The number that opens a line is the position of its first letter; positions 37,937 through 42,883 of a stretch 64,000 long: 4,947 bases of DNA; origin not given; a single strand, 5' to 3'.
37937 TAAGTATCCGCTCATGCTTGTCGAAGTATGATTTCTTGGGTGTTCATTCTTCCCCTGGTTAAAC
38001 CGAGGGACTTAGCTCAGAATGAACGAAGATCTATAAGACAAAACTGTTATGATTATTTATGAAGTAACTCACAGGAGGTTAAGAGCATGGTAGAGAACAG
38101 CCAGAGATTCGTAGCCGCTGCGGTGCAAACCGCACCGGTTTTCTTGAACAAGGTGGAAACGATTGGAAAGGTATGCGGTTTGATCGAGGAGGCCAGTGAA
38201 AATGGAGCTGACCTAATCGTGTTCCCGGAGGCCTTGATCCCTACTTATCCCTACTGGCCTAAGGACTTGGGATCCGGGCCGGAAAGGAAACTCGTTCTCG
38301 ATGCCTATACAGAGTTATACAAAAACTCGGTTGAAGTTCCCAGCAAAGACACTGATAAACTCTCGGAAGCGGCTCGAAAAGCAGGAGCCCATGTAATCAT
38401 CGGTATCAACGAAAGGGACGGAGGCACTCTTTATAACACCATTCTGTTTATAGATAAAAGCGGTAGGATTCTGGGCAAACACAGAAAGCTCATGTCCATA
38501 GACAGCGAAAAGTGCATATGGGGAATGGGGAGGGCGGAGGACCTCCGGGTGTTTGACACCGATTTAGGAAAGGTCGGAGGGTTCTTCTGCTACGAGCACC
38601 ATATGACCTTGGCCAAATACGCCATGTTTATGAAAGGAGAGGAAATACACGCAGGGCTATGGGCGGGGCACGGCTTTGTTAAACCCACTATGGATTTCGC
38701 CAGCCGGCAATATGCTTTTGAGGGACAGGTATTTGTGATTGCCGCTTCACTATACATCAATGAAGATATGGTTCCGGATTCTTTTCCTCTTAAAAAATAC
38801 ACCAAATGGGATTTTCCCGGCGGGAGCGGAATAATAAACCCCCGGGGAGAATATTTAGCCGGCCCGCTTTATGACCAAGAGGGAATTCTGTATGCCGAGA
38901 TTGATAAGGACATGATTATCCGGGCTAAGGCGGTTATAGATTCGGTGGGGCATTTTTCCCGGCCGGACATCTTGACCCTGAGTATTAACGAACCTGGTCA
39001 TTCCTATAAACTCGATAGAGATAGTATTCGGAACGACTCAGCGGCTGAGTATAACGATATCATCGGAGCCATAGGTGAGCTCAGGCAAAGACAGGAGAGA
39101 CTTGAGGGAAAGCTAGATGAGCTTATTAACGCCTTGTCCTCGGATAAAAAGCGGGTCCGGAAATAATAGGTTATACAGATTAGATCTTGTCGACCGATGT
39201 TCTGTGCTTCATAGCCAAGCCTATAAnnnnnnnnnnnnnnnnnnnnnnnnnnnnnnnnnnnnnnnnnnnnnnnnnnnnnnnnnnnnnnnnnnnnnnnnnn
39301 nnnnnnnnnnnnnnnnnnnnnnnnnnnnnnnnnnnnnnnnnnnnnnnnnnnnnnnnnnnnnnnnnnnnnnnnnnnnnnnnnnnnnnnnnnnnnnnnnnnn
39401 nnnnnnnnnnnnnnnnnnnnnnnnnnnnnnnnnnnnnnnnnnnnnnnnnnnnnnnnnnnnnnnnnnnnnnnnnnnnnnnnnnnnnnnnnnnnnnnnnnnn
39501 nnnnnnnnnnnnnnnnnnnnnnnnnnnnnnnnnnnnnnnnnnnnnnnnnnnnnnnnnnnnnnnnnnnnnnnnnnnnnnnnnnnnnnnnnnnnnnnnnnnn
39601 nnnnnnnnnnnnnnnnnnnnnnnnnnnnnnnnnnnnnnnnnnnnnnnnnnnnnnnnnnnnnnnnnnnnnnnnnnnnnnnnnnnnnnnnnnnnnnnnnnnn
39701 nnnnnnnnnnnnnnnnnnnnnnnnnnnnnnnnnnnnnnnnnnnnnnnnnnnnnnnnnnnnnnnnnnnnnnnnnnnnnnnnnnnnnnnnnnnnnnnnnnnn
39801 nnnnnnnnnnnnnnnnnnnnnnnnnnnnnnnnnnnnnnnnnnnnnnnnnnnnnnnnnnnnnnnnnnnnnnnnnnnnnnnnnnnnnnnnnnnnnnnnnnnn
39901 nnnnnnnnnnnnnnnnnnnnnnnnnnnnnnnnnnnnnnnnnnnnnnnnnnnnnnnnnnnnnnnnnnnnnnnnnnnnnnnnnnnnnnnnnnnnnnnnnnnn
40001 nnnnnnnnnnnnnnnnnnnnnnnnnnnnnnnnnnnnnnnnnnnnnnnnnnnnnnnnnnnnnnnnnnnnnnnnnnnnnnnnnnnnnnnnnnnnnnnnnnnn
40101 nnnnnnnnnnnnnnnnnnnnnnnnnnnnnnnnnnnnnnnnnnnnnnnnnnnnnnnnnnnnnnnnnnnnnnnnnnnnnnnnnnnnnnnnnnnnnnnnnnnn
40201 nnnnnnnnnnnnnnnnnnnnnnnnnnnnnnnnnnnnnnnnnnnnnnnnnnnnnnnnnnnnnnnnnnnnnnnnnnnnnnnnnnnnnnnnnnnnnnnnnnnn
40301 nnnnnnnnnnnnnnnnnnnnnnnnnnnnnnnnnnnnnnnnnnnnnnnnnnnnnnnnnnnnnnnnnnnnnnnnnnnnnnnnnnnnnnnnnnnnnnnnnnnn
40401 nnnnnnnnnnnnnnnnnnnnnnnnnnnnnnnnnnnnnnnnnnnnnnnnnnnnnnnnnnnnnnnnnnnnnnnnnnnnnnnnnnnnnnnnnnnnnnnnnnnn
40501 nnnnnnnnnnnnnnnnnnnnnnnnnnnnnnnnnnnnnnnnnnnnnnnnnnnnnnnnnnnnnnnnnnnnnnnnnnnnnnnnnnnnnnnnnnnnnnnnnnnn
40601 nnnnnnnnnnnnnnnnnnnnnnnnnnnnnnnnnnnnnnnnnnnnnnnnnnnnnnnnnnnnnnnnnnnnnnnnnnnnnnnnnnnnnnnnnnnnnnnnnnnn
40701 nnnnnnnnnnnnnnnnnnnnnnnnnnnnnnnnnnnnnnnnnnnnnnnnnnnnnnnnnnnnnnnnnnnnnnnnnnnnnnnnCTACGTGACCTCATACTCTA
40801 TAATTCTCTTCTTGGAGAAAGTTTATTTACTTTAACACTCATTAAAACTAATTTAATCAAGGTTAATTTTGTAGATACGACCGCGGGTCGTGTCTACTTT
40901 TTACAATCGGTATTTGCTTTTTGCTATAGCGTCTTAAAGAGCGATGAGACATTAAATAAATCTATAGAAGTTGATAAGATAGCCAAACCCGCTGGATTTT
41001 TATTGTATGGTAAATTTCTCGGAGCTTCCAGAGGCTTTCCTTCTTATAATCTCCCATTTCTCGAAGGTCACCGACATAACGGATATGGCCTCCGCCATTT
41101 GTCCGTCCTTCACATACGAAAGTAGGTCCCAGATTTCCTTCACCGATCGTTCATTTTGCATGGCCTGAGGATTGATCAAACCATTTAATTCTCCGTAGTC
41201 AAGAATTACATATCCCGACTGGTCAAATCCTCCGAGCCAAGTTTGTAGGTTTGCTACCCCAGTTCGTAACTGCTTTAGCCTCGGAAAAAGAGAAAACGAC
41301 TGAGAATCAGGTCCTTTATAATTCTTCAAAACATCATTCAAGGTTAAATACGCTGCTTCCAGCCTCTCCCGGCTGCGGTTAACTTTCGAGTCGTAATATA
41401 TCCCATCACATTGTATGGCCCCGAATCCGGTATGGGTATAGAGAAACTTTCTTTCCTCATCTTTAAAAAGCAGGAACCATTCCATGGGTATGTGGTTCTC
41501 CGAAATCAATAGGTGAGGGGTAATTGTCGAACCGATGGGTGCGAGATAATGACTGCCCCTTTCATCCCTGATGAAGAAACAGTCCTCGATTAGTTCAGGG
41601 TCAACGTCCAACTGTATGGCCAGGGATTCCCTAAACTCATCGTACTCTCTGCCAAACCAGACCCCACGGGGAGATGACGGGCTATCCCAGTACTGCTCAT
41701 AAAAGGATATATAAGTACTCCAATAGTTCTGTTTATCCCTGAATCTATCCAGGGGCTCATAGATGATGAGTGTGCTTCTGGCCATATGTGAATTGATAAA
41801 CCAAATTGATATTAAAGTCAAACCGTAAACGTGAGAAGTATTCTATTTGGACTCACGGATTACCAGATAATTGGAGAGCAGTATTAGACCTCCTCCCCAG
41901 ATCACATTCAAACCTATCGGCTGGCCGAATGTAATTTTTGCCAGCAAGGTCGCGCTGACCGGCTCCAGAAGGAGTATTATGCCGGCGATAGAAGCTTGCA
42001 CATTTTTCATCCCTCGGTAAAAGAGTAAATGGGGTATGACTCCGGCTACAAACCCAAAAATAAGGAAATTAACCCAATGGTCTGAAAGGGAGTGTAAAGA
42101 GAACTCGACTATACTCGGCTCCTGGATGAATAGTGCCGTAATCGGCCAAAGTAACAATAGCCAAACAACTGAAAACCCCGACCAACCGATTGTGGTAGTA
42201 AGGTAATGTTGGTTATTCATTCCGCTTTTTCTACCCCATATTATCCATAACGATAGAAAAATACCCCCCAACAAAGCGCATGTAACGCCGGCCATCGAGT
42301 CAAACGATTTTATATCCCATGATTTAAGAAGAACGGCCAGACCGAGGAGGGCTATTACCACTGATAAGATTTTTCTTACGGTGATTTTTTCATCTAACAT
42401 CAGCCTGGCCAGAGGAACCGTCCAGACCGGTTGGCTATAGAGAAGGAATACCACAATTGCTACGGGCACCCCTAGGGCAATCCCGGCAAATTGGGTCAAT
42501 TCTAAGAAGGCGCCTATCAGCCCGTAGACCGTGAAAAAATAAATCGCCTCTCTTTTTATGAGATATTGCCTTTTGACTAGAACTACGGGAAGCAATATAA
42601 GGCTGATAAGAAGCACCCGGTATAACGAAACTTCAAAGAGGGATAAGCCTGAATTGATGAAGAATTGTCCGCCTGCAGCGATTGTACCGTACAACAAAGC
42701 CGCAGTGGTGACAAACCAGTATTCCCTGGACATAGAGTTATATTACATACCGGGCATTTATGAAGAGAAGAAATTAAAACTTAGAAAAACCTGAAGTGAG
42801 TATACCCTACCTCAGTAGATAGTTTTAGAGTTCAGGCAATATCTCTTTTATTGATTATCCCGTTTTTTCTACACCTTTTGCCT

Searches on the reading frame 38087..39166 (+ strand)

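Call 11: search_protein_families(library=pfam, proteins=[window:38087-39166:+], max_evalue=0.001)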
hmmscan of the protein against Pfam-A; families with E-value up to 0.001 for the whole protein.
window:38087-39166:+ (359 aa): 1 family
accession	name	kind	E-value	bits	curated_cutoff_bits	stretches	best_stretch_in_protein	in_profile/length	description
PF00795.27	CN_hydrolase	-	3.6e-52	177.7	23.2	1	10-281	2-255/256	Carbon-nitrogen hydrolase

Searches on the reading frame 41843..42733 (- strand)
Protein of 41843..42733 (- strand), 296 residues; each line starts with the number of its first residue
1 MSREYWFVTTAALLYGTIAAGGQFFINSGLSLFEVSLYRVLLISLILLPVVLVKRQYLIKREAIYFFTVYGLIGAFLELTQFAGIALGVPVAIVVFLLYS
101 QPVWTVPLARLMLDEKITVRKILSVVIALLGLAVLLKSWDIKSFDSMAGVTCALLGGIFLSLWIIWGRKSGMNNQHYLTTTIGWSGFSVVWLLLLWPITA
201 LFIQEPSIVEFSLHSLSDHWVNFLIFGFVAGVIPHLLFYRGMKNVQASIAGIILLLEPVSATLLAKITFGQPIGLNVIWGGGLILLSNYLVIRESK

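Call 11: search_protein_families(library=pfam, proteins=[window:41843-42733:-], max_evalue=0.001)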
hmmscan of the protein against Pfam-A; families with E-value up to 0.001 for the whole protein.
window:41843-42733:- (296 aa): 2 families
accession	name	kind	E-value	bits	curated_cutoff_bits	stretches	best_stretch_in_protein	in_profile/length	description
PF00892.27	EamA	-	2.3e-25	89.9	28.2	2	148-292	2-134/135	EamA-like transporter family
PF03151.22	TPT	-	4.5e-06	26.7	30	1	39-235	41-231/291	Triose-phosphate Transporter family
